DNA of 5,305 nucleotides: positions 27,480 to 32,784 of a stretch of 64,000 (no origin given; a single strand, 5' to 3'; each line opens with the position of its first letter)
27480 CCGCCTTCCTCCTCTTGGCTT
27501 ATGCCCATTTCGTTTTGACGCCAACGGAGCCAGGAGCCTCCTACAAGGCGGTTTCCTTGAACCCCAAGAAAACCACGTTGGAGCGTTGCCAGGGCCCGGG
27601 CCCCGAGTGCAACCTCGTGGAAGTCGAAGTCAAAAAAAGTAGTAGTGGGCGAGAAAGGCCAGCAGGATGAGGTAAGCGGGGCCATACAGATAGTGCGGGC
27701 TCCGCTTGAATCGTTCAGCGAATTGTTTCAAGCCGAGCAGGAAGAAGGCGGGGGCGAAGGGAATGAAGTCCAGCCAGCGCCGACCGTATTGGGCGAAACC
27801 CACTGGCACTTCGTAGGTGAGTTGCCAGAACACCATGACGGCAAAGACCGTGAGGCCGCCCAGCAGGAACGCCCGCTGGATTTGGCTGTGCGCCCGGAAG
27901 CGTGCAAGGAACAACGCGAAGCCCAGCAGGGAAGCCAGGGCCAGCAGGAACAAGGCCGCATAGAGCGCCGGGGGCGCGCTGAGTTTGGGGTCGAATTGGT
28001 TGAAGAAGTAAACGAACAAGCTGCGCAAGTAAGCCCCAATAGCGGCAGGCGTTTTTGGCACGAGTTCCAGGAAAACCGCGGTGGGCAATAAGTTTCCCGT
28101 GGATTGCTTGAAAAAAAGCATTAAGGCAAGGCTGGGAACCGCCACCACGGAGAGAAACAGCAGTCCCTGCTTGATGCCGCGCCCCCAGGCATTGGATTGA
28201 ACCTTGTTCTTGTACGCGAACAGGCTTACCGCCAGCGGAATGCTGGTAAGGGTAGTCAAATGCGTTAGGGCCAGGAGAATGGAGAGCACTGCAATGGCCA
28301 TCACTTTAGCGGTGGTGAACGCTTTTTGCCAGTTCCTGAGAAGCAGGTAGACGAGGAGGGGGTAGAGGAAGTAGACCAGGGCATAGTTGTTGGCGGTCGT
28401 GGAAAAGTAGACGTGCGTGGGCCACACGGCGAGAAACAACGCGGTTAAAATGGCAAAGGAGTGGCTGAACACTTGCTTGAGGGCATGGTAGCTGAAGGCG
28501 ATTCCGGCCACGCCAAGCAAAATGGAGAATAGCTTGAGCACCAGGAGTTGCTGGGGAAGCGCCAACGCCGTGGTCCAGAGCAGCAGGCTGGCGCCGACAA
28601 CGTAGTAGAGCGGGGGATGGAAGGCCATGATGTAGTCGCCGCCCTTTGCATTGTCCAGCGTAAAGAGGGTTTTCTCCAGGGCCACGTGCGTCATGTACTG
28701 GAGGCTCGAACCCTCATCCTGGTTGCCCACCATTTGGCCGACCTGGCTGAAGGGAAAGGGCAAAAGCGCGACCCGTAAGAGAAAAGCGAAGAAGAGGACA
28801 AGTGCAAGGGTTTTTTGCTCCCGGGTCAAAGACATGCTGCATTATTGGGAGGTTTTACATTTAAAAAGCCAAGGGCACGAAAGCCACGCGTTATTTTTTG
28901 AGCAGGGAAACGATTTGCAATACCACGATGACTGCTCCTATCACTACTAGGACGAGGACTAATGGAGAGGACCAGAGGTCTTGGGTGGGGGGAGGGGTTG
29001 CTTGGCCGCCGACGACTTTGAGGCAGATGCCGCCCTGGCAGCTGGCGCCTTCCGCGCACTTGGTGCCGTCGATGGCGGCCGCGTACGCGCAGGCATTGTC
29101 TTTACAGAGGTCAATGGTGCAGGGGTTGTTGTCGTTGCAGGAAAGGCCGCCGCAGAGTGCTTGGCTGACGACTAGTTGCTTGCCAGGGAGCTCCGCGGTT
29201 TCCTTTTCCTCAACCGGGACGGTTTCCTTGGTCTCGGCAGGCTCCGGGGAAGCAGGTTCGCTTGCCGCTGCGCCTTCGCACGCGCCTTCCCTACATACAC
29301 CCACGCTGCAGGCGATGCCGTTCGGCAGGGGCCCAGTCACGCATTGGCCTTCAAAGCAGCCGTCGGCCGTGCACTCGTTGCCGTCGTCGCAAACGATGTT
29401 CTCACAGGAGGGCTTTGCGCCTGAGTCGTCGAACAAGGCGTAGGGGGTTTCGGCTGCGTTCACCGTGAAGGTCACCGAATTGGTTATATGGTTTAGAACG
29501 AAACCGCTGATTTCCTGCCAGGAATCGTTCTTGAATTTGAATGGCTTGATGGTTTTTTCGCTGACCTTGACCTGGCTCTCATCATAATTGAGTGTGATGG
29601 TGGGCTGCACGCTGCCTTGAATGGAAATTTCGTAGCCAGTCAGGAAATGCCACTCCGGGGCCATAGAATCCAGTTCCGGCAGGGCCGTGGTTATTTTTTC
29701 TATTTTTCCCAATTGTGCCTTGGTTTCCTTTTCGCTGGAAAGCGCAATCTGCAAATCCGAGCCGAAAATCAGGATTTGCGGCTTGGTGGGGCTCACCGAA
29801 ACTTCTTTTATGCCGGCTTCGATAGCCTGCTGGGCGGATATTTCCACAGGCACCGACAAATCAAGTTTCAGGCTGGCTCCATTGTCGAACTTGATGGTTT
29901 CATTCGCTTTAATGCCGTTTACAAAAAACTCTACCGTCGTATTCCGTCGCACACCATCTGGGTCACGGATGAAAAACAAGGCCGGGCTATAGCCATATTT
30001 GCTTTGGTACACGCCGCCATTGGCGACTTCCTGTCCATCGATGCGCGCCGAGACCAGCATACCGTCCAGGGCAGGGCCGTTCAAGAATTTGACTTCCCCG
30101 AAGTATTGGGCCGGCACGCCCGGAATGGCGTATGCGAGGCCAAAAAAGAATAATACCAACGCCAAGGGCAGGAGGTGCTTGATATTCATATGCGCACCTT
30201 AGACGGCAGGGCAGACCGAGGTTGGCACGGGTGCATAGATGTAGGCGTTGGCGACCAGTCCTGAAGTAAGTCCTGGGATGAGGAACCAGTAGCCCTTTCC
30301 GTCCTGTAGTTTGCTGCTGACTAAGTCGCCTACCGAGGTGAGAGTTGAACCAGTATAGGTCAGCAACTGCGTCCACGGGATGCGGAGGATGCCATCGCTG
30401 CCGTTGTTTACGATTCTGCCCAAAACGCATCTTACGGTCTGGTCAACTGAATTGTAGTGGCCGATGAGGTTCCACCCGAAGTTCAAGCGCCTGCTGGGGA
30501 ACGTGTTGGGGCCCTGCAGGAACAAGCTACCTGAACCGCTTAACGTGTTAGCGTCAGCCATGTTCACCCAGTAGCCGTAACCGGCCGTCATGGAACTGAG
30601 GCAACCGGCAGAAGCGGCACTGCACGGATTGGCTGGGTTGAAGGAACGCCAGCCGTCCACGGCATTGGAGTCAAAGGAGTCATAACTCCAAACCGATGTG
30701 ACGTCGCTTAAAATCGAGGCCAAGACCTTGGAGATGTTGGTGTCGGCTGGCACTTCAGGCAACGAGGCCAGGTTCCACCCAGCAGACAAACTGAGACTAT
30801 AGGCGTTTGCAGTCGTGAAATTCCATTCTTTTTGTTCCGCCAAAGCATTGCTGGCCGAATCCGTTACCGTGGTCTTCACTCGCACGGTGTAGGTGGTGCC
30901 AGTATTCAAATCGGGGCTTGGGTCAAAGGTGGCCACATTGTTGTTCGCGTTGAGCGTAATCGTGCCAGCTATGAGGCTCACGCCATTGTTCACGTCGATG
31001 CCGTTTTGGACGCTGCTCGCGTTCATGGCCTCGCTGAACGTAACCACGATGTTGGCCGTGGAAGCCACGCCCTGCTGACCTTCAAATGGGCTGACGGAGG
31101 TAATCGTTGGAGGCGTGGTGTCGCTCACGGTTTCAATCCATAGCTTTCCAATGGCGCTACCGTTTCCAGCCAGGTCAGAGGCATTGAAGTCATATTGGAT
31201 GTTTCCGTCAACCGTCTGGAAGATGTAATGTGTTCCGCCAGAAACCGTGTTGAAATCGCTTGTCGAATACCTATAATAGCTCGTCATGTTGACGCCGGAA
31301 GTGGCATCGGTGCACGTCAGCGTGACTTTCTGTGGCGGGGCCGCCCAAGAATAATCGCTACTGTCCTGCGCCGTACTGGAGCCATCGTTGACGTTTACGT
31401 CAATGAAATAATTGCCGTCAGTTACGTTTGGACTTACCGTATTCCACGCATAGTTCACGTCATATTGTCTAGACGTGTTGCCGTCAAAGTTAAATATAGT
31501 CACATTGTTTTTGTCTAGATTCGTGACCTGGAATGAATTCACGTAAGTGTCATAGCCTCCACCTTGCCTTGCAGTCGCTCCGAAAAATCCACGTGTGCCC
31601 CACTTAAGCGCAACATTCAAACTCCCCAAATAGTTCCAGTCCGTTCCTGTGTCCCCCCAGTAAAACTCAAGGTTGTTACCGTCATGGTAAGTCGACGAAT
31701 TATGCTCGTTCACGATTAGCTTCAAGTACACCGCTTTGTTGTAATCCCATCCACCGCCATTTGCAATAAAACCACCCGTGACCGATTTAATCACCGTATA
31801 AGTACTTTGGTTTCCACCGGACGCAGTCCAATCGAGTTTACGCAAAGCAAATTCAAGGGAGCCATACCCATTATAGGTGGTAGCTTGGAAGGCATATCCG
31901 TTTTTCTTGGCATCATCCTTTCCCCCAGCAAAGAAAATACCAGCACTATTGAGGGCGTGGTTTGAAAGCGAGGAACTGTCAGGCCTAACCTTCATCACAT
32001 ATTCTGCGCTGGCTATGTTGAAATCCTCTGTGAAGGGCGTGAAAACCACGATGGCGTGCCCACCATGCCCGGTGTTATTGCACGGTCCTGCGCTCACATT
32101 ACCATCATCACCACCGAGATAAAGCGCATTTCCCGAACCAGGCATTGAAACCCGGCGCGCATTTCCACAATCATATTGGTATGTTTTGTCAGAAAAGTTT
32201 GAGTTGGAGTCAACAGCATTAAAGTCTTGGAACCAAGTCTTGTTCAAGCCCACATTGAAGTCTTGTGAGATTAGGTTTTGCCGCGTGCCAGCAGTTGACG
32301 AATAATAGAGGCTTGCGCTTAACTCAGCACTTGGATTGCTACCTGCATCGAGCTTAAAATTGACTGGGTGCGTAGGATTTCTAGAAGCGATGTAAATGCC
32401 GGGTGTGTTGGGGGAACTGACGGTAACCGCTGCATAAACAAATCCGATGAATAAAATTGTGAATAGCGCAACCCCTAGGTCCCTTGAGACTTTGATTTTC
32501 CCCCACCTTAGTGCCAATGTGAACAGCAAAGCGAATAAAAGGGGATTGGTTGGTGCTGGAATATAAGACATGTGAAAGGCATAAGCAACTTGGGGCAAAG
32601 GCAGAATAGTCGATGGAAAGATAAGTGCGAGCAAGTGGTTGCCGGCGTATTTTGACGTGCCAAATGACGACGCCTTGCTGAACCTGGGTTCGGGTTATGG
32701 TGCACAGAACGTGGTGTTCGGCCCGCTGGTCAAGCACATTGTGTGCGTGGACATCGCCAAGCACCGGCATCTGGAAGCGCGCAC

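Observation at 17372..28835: Thrice-repeated two-gene module: GT-C membrane glycosyltransferase paired with a two-TM-anchored Cys-knot protein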

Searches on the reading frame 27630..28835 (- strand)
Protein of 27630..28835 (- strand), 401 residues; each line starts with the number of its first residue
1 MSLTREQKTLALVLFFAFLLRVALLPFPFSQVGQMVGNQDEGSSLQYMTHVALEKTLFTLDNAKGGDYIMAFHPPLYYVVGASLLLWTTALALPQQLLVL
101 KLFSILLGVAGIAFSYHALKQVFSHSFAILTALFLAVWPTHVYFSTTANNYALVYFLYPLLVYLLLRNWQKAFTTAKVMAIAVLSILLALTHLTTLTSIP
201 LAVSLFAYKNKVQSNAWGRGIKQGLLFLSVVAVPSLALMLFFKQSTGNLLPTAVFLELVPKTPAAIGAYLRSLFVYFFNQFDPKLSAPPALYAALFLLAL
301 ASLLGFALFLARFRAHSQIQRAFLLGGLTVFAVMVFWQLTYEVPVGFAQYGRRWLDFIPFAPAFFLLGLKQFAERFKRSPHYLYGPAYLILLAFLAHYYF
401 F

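Call 3: search_protein_families(library=pfam, proteins=[window:27630-28835:-], max_evalue=1)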
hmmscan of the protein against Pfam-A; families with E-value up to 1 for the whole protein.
window:27630-28835:- (401 aa): 2 families
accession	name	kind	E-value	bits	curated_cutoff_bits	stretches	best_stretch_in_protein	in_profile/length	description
PF13231.12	PMT_2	-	0.0011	19.7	26.1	1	87-228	11-145/160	Dolichyl-phosphate-mannose-protein mannosyltransferase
PF11028.14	TMEM260-like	-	0.27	11.4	24.2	1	116-212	77-175/179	Protein O-mannosyl-transferase TMEM260-like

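Call 18: search_protein_families(library=ncbifam, proteins=[window:27630-28835:-], max_evalue=0.1)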
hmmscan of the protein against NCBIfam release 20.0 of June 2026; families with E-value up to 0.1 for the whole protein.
window:27630-28835:- (401 aa): 0 families

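Call 56: find_homologous_proteins(query=A7, max_evalue=0.00001)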
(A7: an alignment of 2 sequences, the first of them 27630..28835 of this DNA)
Query A7 (2 sequences) (401 aa, profile of the alignment): 6 proteins with E <= 0.00001 among 8000 candidates.
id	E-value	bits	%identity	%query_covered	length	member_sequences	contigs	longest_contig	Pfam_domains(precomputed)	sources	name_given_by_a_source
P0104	5.4e-229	779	26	93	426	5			PF13231.13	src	-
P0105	1.1e-197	676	99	100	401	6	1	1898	-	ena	-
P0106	2.9e-173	595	91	100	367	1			-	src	-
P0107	3.1e-65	239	44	94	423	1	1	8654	-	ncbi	-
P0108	8.9e-7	46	22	32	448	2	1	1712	PF02366.25,PF09913.16,PF13231.13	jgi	-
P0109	5.2e-6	44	26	32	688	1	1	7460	PF13231.13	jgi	jgi:Dolichyl-phosphate-mannose-protein mannosyltransferase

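Call 57: find_encoding_contigs(protein=P0107, flank=10000, max_places=4)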
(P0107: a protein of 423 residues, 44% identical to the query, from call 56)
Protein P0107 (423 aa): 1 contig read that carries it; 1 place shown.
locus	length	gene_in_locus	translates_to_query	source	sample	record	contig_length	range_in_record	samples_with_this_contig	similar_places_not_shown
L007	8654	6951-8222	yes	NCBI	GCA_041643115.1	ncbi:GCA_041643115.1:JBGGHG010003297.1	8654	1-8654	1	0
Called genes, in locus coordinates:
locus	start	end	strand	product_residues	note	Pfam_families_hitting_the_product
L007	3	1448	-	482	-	?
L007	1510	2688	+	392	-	PF13439:Glyco_transf_4, PF00534:Glycos_transf_1, PF13692:Glyco_trans_1_4, PF13524:Glyco_trans_1_2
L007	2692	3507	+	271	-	PF01209:Ubie_methyltran, PF07021:MetW, PF13489:Methyltransf_23, PF05175:MTS (weak), PF08241:Methyltransf_11, PF08242:Methyltransf_12, PF13649:Methyltransf_25, PF13847:Methyltransf_31, +1 more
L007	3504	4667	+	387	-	PF13439:Glyco_transf_4, PF13579:Glyco_trans_4_4, PF00534:Glycos_transf_1, PF13692:Glyco_trans_1_4, PF13524:Glyco_trans_1_2 (weak)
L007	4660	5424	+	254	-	PF02353:CMAS (weak), PF03141:Methyltransf_29 (weak), PF13489:Methyltransf_23, PF08003:Methyltransf_9, PF13847:Methyltransf_31, PF08241:Methyltransf_11, PF08242:Methyltransf_12, PF13649:Methyltransf_25, +3 more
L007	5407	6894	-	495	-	PF01943:Polysacc_synt, PF13440:Polysacc_synt_3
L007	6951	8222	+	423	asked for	-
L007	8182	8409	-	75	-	-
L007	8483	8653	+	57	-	?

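Call 58: find_encoding_contigs(protein=P0105, flank=10000, max_places=4)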
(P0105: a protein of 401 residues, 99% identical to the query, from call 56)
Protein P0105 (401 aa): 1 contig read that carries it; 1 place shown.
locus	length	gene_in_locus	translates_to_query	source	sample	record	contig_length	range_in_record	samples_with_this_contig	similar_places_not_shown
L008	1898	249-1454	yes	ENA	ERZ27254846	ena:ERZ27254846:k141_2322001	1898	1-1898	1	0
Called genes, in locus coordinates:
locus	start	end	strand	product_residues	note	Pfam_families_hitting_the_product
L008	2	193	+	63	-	?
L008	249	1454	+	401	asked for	-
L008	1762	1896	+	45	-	?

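Call 77: search_solved_structures(query=A10, max_evalue=1)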
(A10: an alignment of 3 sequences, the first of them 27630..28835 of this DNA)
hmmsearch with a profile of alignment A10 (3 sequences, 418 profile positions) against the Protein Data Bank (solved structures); distinct sequences matched with E-value up to 1: 0.

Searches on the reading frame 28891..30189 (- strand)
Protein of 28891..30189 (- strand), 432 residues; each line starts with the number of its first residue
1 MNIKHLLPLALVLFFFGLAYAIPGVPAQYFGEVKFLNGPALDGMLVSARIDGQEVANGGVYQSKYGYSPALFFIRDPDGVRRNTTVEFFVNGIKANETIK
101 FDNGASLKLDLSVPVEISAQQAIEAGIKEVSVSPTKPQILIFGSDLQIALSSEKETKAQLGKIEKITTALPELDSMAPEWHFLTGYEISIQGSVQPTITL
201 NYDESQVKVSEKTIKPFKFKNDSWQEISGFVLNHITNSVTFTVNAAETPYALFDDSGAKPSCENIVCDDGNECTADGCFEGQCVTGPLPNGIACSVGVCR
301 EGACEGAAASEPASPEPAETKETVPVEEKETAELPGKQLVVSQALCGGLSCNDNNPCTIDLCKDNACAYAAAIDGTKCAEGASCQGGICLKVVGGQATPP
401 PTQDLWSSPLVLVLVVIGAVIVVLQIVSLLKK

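Call 15: search_protein_families(library=pfam, proteins=[window:28891-30189:-], max_evalue=0.01)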
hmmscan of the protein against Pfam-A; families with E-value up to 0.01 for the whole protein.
window:28891-30189:- (432 aa): 1 family
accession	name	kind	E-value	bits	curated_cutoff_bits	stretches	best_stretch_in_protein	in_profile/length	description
PF00526.23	Dicty_CTDC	-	0.0002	21.5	27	0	267-278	2-13/24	Dictyostelium (slime mold) repeat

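Call 18: search_protein_families(library=ncbifam, proteins=[window:28891-30189:-], max_evalue=0.1)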
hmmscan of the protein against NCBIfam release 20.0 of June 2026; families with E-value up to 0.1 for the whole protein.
window:28891-30189:- (432 aa): 0 families

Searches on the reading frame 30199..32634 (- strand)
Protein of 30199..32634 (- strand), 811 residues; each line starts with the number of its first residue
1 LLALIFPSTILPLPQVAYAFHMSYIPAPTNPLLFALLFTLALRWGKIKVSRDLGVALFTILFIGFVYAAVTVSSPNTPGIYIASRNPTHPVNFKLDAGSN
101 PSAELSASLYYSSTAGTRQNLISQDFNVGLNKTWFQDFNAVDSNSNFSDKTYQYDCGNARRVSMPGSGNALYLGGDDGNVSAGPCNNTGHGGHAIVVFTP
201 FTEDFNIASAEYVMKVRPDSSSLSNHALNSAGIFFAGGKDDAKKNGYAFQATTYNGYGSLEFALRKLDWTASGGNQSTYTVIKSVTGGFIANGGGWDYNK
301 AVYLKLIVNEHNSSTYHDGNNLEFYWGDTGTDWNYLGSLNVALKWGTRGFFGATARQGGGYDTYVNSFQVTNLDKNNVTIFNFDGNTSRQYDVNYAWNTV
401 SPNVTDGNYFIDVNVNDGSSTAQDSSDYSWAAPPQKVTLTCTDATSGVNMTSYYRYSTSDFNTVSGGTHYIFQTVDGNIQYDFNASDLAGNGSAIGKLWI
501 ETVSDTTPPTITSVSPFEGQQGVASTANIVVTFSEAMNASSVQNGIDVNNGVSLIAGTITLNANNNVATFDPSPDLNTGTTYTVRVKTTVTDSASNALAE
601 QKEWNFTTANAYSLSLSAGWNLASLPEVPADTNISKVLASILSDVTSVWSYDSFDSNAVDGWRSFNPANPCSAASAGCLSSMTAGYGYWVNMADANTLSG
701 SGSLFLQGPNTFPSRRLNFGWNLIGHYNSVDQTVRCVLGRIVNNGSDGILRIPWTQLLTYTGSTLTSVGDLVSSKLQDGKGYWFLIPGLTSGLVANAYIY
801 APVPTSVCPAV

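Call 15: search_protein_families(library=pfam, proteins=[window:30199-32634:-], max_evalue=0.01)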
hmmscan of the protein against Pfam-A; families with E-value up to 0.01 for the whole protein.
window:30199-32634:- (811 aa): 1 family
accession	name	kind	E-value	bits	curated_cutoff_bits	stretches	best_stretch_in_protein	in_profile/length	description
PF13205.12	Big_5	-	1.7e-22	80.6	23.6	1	505-608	1-105/105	Bacterial Ig-like domain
